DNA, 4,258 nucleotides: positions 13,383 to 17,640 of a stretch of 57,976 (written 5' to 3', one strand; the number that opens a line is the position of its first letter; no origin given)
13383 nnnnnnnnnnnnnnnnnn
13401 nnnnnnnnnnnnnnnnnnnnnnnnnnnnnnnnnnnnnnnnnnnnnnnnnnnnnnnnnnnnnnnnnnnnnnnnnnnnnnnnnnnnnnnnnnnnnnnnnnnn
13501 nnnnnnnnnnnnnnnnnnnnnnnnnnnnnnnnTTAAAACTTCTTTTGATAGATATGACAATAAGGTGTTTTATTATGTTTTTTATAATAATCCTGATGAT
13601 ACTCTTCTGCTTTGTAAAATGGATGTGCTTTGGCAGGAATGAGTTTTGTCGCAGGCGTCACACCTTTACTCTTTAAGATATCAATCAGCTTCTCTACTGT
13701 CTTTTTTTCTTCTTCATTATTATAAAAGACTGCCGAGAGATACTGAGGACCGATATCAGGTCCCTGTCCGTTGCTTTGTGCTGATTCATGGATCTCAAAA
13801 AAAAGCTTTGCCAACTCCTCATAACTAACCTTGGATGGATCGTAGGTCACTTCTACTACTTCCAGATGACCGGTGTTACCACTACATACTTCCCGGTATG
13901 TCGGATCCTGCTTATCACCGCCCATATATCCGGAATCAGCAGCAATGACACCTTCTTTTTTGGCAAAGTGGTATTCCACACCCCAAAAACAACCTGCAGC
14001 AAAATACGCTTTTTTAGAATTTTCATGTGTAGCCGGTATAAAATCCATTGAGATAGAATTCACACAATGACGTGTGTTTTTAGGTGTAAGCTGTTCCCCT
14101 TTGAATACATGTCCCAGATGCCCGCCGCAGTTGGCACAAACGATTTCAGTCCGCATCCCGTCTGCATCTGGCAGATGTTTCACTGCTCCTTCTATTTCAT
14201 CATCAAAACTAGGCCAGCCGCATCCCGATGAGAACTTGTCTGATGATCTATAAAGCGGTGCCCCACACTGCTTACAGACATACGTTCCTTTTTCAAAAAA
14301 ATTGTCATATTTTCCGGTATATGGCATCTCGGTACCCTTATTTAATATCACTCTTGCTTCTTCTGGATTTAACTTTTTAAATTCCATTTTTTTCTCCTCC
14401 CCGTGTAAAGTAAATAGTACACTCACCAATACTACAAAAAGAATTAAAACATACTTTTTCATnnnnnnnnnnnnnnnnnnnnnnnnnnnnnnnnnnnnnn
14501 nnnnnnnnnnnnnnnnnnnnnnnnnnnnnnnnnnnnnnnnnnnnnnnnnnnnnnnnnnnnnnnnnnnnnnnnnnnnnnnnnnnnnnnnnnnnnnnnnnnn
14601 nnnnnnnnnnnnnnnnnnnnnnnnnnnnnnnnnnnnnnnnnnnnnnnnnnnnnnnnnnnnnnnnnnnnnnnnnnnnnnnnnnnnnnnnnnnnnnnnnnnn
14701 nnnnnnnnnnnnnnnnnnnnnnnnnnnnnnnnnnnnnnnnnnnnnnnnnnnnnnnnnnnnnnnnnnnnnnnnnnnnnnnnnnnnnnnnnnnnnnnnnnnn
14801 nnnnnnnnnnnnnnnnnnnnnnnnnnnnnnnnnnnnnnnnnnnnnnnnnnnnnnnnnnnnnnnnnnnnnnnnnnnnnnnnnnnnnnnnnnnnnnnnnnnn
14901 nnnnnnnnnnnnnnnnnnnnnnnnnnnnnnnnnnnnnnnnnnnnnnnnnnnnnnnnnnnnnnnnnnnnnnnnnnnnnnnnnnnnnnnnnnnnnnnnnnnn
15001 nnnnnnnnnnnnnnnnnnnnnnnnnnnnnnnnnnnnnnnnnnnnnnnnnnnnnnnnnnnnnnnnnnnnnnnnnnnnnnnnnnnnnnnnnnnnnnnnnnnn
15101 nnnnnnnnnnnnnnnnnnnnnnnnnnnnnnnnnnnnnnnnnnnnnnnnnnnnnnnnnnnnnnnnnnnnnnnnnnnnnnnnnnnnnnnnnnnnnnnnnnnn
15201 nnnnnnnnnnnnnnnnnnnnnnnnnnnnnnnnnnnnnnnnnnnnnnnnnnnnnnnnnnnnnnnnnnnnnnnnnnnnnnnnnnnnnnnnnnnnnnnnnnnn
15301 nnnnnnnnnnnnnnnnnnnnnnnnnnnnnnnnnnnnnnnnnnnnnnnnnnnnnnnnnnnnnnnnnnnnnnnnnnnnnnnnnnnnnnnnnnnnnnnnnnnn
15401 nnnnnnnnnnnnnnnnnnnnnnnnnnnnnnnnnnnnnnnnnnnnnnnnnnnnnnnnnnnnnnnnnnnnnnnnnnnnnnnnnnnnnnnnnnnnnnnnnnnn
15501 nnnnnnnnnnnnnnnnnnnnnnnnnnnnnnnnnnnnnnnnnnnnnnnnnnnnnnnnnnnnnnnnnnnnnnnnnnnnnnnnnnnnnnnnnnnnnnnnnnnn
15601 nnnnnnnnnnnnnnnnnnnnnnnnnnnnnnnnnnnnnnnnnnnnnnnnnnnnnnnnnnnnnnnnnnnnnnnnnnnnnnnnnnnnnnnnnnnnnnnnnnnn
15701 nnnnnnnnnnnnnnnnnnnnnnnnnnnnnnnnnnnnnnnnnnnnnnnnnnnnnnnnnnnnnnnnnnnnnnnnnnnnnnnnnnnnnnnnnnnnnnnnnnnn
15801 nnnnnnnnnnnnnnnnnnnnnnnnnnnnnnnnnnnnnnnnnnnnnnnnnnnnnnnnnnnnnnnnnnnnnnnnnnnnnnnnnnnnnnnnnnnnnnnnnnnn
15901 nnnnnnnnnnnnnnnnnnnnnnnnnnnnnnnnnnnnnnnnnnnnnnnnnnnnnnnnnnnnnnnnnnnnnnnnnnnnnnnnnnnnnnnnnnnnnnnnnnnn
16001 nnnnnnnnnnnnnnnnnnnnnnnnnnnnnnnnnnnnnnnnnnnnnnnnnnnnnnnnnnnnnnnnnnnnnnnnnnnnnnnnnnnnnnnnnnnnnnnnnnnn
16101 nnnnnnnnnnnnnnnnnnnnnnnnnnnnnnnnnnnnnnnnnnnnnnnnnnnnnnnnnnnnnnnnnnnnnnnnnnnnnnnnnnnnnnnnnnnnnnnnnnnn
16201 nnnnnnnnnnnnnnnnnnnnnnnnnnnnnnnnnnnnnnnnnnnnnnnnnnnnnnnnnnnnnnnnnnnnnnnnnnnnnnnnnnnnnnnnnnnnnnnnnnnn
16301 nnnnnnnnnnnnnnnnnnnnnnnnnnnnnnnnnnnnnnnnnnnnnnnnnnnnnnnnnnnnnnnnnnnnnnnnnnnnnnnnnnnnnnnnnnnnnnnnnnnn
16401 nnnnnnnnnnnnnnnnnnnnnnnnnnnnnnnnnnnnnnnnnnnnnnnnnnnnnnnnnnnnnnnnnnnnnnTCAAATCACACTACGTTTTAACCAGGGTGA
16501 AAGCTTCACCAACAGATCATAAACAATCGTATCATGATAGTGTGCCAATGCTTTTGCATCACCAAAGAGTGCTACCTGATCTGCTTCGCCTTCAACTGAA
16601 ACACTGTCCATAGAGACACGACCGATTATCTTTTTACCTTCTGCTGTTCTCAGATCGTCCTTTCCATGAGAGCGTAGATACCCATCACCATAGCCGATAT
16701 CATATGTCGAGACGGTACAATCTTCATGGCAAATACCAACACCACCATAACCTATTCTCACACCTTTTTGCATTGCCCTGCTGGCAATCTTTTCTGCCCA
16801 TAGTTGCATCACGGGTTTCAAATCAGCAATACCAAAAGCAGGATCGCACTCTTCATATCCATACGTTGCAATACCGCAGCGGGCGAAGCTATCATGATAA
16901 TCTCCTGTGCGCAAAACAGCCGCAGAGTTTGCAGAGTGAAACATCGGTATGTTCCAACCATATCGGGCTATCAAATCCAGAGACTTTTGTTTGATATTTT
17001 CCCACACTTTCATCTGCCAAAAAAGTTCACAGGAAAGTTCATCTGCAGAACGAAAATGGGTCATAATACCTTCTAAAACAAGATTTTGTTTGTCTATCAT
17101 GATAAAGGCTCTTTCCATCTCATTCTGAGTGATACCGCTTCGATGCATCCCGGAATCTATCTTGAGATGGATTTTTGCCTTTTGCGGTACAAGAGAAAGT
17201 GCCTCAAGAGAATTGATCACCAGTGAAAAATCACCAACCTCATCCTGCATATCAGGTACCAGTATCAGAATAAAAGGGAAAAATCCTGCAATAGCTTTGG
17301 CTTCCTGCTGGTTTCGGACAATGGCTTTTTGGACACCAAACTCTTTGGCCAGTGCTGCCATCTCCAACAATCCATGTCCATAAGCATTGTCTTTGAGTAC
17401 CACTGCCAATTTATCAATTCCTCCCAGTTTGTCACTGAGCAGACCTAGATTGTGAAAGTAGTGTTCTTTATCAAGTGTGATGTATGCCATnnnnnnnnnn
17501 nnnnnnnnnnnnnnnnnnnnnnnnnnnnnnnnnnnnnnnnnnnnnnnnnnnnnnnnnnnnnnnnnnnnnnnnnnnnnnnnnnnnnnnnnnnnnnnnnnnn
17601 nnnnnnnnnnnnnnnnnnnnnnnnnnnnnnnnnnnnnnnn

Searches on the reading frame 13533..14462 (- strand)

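Call 38: search_protein_families(library=pfam, proteins=[window:13533-14462:-], max_evalue=0.00001)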
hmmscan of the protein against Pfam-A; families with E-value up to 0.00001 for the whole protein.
window:13533-14462:- (309 aa): 2 families
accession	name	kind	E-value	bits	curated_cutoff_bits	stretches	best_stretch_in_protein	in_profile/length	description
PF01625.27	PMSR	-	3.1e-57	193.6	23.7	1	151-303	1-153/153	Peptide methionine sulfoxide reductase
PF01641.26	SelR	-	6.4e-44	149.1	24.9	1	31-143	1-116/116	SelR domain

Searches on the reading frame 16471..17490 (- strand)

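Call 38: search_protein_families(library=pfam, proteins=[window:16471-17490:-], max_evalue=0.00001)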
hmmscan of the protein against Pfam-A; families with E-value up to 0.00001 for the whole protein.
window:16471-17490:- (339 aa): 2 families
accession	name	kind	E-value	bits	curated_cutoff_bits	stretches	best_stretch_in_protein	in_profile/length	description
PF01168.26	Ala_racemase_N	-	2.2e-37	129.3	24.1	1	7-213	2-219/220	Alanine racemase, N-terminal domain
PF00842.27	Ala_racemase_C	-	1.8e-15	57.1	25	1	227-336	1-125/127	Alanine racemase, C-terminal domain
